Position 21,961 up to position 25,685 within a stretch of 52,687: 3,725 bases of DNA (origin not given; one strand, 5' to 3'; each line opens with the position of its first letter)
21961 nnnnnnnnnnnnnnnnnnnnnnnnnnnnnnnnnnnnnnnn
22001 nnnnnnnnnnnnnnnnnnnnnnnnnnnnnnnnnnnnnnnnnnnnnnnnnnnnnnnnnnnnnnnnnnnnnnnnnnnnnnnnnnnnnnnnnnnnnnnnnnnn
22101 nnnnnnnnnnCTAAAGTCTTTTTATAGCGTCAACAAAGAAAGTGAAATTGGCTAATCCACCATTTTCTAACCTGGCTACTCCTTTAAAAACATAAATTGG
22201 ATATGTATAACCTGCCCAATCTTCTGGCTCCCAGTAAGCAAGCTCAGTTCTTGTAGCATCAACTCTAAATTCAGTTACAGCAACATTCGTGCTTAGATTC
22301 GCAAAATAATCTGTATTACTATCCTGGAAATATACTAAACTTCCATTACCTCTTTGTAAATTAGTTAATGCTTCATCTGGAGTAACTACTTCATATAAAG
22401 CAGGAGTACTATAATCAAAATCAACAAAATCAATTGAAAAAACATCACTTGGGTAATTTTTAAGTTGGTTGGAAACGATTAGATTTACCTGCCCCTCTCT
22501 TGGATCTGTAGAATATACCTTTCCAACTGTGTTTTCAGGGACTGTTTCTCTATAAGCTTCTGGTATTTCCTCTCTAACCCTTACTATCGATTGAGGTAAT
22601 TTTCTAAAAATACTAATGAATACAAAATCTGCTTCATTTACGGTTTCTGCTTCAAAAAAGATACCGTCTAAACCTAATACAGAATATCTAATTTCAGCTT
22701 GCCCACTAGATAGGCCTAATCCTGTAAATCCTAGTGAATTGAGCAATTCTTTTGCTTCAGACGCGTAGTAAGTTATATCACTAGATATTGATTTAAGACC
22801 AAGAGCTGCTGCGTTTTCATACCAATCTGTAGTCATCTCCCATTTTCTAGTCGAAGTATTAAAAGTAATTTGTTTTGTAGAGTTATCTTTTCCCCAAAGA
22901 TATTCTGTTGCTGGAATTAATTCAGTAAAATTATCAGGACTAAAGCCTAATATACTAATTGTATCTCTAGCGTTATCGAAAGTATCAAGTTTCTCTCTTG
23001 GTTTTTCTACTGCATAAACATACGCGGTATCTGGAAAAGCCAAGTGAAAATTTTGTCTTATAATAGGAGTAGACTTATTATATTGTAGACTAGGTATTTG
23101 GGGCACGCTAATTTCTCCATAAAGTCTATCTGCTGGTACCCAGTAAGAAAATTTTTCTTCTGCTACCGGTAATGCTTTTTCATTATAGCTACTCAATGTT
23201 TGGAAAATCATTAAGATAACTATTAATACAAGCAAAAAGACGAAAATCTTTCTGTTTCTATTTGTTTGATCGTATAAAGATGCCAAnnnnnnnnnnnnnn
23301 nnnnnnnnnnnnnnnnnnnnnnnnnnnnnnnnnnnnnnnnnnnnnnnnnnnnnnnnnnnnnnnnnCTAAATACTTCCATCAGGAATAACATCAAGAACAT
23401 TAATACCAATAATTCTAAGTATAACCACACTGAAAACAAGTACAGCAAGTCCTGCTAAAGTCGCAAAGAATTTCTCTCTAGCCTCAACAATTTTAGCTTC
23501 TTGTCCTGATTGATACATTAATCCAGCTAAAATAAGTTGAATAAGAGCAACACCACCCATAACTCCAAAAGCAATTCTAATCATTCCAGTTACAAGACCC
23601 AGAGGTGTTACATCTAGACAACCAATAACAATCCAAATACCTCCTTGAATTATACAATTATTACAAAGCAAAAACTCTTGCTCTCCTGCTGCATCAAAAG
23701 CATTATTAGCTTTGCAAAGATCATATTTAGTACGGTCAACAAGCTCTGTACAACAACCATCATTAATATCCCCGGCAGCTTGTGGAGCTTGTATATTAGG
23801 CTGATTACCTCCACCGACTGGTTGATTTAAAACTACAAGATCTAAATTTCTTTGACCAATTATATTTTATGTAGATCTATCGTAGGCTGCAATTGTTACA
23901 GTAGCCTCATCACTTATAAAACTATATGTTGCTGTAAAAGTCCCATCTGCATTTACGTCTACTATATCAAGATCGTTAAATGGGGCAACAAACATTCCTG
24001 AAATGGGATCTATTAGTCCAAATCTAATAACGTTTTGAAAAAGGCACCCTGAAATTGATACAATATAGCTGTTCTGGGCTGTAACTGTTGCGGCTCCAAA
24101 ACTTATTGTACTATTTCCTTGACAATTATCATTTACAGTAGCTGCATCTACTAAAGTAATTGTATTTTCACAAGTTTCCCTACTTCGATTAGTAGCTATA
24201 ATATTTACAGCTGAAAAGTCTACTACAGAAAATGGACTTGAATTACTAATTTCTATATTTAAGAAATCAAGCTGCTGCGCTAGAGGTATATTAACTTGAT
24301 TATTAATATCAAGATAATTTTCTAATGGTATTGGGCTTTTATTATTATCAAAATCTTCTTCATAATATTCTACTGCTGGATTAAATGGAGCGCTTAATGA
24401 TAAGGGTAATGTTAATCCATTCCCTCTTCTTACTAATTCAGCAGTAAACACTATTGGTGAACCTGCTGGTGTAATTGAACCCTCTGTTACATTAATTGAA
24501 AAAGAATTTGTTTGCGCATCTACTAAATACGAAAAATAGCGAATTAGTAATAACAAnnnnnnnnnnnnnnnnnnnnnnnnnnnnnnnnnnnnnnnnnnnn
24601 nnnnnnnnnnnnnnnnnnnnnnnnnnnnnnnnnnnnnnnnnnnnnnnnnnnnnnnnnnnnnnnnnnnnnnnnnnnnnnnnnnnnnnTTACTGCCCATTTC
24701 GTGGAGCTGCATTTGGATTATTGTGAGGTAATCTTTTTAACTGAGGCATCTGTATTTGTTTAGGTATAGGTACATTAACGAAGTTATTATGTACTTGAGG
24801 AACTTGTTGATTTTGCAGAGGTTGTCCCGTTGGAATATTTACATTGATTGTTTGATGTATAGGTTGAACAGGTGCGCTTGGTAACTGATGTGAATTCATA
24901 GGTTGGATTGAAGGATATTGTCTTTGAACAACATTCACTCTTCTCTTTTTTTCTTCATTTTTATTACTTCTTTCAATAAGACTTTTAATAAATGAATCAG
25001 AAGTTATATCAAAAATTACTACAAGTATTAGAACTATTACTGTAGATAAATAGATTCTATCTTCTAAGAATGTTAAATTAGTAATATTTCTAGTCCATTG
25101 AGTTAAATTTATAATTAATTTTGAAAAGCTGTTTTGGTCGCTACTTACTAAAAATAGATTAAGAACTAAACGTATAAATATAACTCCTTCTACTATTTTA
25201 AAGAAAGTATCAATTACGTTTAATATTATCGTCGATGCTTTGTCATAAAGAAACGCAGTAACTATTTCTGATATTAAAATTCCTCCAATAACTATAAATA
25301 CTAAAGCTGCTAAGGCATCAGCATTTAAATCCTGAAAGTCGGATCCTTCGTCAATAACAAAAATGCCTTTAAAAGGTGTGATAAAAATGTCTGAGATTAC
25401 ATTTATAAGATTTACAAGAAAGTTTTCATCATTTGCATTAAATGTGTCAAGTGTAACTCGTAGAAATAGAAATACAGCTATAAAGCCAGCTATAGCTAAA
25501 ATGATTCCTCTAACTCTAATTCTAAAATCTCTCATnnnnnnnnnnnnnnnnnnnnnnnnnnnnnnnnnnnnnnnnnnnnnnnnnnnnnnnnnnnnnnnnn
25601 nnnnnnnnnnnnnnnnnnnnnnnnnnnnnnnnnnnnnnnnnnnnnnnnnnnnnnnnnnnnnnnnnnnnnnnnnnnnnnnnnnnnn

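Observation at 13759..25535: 12-kb co-oriented block of lineage-specific envelope genes: candidate trans-envelope or surface apparatus without a recognisable ATPase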

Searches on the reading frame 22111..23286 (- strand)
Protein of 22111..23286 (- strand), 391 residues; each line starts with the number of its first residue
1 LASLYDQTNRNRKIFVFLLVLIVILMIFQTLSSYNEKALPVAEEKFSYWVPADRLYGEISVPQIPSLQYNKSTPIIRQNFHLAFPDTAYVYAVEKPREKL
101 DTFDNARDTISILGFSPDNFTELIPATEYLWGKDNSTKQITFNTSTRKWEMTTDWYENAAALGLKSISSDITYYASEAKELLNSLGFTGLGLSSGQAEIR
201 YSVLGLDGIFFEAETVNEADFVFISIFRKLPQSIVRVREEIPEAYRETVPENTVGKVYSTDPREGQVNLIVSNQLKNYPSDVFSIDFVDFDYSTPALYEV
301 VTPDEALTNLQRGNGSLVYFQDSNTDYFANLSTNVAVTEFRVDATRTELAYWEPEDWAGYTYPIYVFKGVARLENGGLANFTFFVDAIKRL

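Call 7: search_protein_families(library=pfam, proteins=[window:22111-23286:-], max_evalue=0.1)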
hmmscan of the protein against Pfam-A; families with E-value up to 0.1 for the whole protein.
window:22111-23286:- (391 aa): 0 families

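Call 12: search_protein_families(library=ncbifam, proteins=[window:22111-23286:-], max_evalue=0.1)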
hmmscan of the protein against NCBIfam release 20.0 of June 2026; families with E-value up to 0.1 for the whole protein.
window:22111-23286:- (391 aa): 0 families

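Call 22: find_homologous_proteins(query=window:22111-23286:-, max_evalue=0.001)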
Query window:22111-23286:- (391 aa): 27 proteins with E <= 0.001 among 3074 candidates.
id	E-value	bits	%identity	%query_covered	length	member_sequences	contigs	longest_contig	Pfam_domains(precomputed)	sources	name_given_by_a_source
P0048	9.5e-154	530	100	62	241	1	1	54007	-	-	-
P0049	1.5e-102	361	45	100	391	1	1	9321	-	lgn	-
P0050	8.1e-101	356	43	99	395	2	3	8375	-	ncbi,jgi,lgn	-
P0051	7.7e-99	349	44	100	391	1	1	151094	-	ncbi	-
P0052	1.2e-91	326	42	100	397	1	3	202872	-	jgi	jgi:hypothetical protein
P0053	1.5e-90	322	40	100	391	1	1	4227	-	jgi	jgi:hypothetical protein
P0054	9.7e-89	316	41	100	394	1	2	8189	-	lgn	-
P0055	3.8e-88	314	39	100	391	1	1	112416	-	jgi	-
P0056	1.1e-82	296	37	100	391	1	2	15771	-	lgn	-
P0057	2.1e-81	292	39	100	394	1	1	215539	-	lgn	-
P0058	8.7e-81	290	38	100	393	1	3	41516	-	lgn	-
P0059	1.1e-80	289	39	100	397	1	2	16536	-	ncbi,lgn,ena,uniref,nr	ncbi:hypothetical protein KC669_02455 [Candidatus Dojkabacteria bacterium]|uniref:Uncharacterized pr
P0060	7.5e-80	287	37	100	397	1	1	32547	-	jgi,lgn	jgi:hypothetical protein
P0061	1.5e-79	286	39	100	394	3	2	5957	-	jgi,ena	-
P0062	1.0e-76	276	36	100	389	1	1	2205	-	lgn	-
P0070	2.0e-66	243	34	99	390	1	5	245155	-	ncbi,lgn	-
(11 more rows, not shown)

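Call 25: search_solved_structures(query=A2, max_evalue=10)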
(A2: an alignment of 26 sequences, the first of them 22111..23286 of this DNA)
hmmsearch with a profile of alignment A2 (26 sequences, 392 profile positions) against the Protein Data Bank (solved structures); distinct sequences matched with E-value up to 10: 3.
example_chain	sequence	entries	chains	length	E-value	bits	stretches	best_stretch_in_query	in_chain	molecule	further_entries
3un1_A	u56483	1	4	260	0.29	13.6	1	220-324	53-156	Probable oxidoreductase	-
2q3f_A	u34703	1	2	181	0.3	13.6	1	278-351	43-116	Ras-related GTP-binding protein D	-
3llu_A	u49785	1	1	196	0.41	13.1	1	277-339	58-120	Ras-related GTP-binding protein C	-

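Call 37: predict_structure(alignment_id=A2)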
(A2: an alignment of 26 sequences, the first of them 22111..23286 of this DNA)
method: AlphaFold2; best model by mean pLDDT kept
length: 391 residues; sequences in the alignment: 26
mean_pLDDT: 89.5   pTM: 0.81
mean pLDDT of the five models: 89.5, 89.2, 88.7, 88.6, 87.5
residues with pLDDT >= 90: 272; 70-90: 91; 50-70: 19; < 50: 9
segments of 3 or more residues with pLDDT < 50: 36-43
pLDDT, mean of each block of 10 residues (from residue 1): 59 83 88 52 71 92 92 94 94 80 90 96 94 96 92 96 93 93 88 92 91 93 96 93 87 95 94 95 92 92 96 94 87 83 97 84 97 93 96 69
secondary structure, 60 per line:
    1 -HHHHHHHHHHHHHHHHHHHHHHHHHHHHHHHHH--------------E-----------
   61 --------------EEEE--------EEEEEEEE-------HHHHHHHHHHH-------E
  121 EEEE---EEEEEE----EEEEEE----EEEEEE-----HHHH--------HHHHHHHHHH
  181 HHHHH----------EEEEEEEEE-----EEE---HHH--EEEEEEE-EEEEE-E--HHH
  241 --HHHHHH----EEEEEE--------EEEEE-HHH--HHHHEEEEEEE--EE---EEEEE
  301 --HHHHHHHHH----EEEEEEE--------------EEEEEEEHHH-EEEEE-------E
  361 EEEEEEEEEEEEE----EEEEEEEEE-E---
elements in order: H2-34 E75-78 E87-94 H102-112 E120-124 E128-133 E138-143 E148-153 H159-162 H171-185 E196-204 E210-212 E221-227 E229-233 H243-248 E253-258 E267-271 H278-281 E282-288 E296-300 H303-311 E316-322 E337-343 E348-352 E360-373 E378-386

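Call 40: fold_search(model_id=the predicted structure, library=pdb)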
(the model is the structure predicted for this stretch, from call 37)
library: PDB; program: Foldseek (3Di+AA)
matches with E <= 10: 1287; with E <= 0.001: 4
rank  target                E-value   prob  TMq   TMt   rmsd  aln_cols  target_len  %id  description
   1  5coz                  1.3e-07  1.00  0.39  0.43  13.1       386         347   12  Crystal structure of an uncharacterized protein (EUBREC_2869) from Eubacterium rectale ATCC 33656 at 1.45 A resolution (released 2015-08-05)
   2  2o3o_F                1.5e-04  1.00  0.33  0.49  11.2       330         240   10  Crystal Structure of the sensor histidine kinase regulator YycI from Bacillus subtitlis (released 2007-04-10)
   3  2o3o_E                1.5e-04  1.00  0.32  0.48  10.8       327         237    9  Crystal Structure of the sensor histidine kinase regulator YycI from Bacillus subtitlis (released 2007-04-10)
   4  2o3o_B                2.2e-04  1.00  0.32  0.46  11.5       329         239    9  Crystal Structure of the sensor histidine kinase regulator YycI from Bacillus subtitlis (released 2007-04-10)
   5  9dc4_B                2.3e-03  0.10  0.10  0.08  22.0       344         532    8  Transferrin Binding Protein A in complex with transferrin binding protein B, transferrin and globular domain of TonB (released 2026-03-04)
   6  3hol                  2.5e-02  0.06  0.10  0.08  22.4       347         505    9  The Structure of Intact Ap-TbpB (N and C lobes) (released 2009-10-06)
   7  4qq1_A                3.1e-02  0.04  0.09  0.08  23.5       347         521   10  Crystal structure of the isotype 1 Transferrin binding protein B (TbpB) from serogroup B Neisseria meningitidis (released 2015-04-01)
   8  4o4x_B                6.4e-02  0.07  0.13  0.11  22.8       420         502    9  Crystal structure of the vaccine antigen Transferrin Binding Protein B (TbpB) double mutant Tyr-167-Ala and Trp-176-Al (released 2015-01-14)
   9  1nq9_I                7.5e-02  0.03  0.06  0.06  21.3       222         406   12  Crystal Structure of Antithrombin in the Pentasaccharide-Bound Intermediate State (released 2003-09-30)
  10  1dzg_L                7.5e-02  0.03  0.07  0.07  25.7       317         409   11  N135Q-S380C-ANTITHROMBIN-III (released 2000-05-26)
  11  5ltp_C                8.4e-02  0.02  0.07  0.09  24.1       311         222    8  Structure of the Yellow-Green Fluorescent Protein mNeonGreen from Branchiostoma lanceolatum at the acidic pH 4.5 (released 2016-12-21)
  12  6ofo_A                8.9e-02  0.02  0.07  0.10  20.6       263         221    7  Crystal structure of split green fluorescent protein (GFP); s10 circular permutant (194-195) (released 2019-07-10)
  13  9bq4_A                1.1e-01  0.03  0.09  0.11  18.5       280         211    8  YTP-E E148D, a weakly yellow thermostable protein (released 2024-09-04)
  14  2ant_I                1.1e-01  0.03  0.06  0.06  20.8       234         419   12  THE 2.6 A STRUCTURE OF ANTITHROMBIN INDICATES A CONFORMATIONAL CHANGE AT THE HEPARIN BINDING SITE (released 1997-06-16)
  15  6d8v                  1.2e-01  0.08  0.12  0.16  19.1       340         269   11  Methyl-accepting Chemotaxis protein X (released 2019-04-17)
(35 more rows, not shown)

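Call 114: find_encoding_contigs(protein=P0070, flank=10000, max_places=1)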
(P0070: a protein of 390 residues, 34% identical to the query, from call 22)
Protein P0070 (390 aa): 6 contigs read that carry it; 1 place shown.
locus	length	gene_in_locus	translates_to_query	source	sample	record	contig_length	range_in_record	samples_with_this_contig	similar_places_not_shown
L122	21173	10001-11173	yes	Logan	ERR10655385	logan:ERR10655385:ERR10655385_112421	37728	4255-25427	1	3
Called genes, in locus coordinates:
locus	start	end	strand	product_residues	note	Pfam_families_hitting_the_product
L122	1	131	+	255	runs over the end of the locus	PF00730:HhH-GPD, PF00633:HHH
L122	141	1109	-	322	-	-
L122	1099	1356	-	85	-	-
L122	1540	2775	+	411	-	PF04851:ResIII, PF17757:UvrB_inter, PF27431:UvrB_3rd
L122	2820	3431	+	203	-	-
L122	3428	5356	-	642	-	PF01411:tRNA-synt_2c, PF07973:tRNA_SAD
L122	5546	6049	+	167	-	-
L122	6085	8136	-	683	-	PF10342:Kre9_KNH (faint)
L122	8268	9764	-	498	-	-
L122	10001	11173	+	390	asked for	-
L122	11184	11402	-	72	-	-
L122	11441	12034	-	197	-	-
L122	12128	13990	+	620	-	PF04675:DNA_ligase_A_N, PF01068:DNA_ligase_A_M, PF01331:mRNA_cap_enzyme (weak), PF04679:DNA_ligase_A_C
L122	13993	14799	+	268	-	-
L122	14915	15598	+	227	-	PF09564:RE_NgoBV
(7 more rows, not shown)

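Call 115: find_encoding_contigs(protein=P0057, flank=10000, max_places=1)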
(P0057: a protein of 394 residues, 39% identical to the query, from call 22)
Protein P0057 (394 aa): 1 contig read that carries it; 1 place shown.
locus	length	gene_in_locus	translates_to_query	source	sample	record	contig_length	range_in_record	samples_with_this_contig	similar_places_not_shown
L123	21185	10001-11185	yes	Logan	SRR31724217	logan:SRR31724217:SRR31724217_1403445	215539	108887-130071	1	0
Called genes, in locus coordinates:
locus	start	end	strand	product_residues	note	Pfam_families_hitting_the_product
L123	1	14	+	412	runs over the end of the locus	PF00270:DEAD (faint), PF04851:ResIII, PF17757:UvrB_inter, PF27431:UvrB_3rd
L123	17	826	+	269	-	-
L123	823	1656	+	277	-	-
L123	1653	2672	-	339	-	PF02811:PHP (faint)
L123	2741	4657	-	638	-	PF01411:tRNA-synt_2c, PF07973:tRNA_SAD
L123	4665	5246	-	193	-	PF03575:Peptidase_S51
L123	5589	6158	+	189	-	-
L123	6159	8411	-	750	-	-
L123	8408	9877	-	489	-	PF01547:SBP_bac_1, PF13416:SBP_bac_8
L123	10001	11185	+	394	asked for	-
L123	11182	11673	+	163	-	-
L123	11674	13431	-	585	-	PF04675:DNA_ligase_A_N, PF01068:DNA_ligase_A_M, PF04679:DNA_ligase_A_C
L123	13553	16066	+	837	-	PF00122:E1-E2_ATPase, PF00702:Hydrolase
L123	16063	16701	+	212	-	PF09335:VTT_dom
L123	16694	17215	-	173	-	-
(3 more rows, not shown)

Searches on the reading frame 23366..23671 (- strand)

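Call 7: search_protein_families(library=pfam, proteins=[window:23366-23671:-], max_evalue=0.1)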
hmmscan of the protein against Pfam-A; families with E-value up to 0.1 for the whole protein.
window:23366-23671:- (101 aa): 1 family
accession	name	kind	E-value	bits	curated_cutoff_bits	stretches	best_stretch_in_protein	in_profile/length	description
PF14340.12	DUF4395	-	0.009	16.8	24.5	1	22-92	25-97/130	Domain of unknown function (DUF4395)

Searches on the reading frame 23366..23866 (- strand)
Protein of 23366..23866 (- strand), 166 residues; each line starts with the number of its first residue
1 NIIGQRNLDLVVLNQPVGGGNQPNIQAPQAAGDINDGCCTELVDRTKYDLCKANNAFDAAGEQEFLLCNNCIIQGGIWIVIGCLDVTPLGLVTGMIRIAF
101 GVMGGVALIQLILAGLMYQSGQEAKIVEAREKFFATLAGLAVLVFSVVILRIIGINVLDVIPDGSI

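Call 12: search_protein_families(library=ncbifam, proteins=[window:23366-23866:-], max_evalue=0.1)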
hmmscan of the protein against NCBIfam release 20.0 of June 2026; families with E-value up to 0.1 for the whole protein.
window:23366-23866:- (166 aa): 0 families

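Call 26: search_protein_families(library=pfam, proteins=[window:23366-23866:-], max_evalue=1)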
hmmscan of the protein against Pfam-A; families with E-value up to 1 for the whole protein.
window:23366-23866:- (166 aa): 1 family
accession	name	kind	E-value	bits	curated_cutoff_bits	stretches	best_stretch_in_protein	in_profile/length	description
PF14340.12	DUF4395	-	0.027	15.3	24.5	1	87-157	25-97/130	Domain of unknown function (DUF4395)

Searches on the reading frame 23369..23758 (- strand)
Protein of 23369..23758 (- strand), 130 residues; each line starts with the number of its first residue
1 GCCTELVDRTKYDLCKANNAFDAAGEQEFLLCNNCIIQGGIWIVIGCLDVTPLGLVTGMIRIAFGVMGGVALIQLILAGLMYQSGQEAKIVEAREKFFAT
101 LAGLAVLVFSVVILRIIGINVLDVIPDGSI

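Call 58: search_protein_families(library=pfam, alignment_id=A4, max_evalue=1)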
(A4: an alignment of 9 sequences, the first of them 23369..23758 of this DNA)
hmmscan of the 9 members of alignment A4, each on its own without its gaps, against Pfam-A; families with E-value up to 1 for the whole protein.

A. member 1, window:23369-23758:- (130 aa): 1 family
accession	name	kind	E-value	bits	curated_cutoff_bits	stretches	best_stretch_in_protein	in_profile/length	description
PF14340.12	DUF4395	-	0.013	16.3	24.5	1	51-121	25-97/130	Domain of unknown function (DUF4395)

B. families by the number of members that match (of 9 scanned): 7 families
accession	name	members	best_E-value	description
PF18895.5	T4SS_pilin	7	2e-07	Type IV secretion system pilin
PF16983.11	MFS_MOT1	2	0.0064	Molybdate transporter of MFS superfamily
PF14340.12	DUF4395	2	0.013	Domain of unknown function (DUF4395)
PF12263.13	DUF3611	2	0.024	Protein of unknown function (DUF3611)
PF04956.18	TrbC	2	0.15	TrbC/VIRB2 pilin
PF10161.14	DDDD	2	0.79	Putative mitochondrial precursor protein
PF19337.4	BAMBI_C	1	0.24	BMP and activin membrane-bound inhibitor homolog C-terminus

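Call 59: search_solved_structures(query=A4, max_evalue=10)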
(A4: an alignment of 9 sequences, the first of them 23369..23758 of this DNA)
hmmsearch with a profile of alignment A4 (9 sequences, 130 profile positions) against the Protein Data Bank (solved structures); distinct sequences matched with E-value up to 10: 2.
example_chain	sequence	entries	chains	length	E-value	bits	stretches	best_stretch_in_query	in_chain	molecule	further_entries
3r0k_A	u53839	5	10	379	0.42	13.3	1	10-57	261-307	Enzyme of enolase superfamily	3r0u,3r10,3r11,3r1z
8zk2_M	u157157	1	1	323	0.66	12.6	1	100-125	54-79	Reaction center protein M chain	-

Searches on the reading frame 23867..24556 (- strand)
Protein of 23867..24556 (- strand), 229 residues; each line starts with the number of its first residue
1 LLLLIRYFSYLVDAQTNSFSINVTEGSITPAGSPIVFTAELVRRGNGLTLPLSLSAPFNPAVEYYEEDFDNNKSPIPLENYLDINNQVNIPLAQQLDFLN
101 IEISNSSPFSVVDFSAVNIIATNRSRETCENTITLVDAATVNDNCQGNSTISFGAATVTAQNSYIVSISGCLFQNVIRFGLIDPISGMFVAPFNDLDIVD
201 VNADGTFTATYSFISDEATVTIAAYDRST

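Call 7: search_protein_families(library=pfam, proteins=[window:23867-24556:-], max_evalue=0.1)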
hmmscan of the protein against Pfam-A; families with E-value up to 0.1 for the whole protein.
window:23867-24556:- (229 aa): 0 families

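Call 12: search_protein_families(library=ncbifam, proteins=[window:23867-24556:-], max_evalue=0.1)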
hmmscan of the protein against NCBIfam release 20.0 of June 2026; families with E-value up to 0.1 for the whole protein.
window:23867-24556:- (229 aa): 2 families
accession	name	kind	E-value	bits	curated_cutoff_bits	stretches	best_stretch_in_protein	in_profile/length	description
NF041812.1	class_D_Cupria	exception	0.013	14.9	420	1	69-123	157-210/278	OXA-1206 family carbapenem-hydrolyzing class D beta-lactamase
NF045517.1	halo_surf_dom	domain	0.069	13.3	40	0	192-218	38-64/88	BGTF surface domain-containing protein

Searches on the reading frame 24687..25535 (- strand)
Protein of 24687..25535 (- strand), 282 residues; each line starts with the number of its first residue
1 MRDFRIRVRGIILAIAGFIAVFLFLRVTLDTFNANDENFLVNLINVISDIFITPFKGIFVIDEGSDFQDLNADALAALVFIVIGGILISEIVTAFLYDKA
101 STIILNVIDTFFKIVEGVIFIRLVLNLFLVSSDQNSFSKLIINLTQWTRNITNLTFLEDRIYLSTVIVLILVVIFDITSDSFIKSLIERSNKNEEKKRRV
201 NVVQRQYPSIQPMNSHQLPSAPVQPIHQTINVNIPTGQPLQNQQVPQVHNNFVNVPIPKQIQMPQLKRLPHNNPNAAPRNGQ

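Call 7: search_protein_families(library=pfam, proteins=[window:24687-25535:-], max_evalue=0.1)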
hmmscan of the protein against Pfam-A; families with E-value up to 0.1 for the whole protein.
window:24687-25535:- (282 aa): 1 family
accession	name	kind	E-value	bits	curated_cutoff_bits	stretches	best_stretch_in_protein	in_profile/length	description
PF02325.22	YGGT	-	0.0031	18.3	27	0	18-62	6-48/70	YGGT family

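Call 12: search_protein_families(library=ncbifam, proteins=[window:24687-25535:-], max_evalue=0.1)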
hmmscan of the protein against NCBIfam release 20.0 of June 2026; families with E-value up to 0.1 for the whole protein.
window:24687-25535:- (282 aa): 0 families
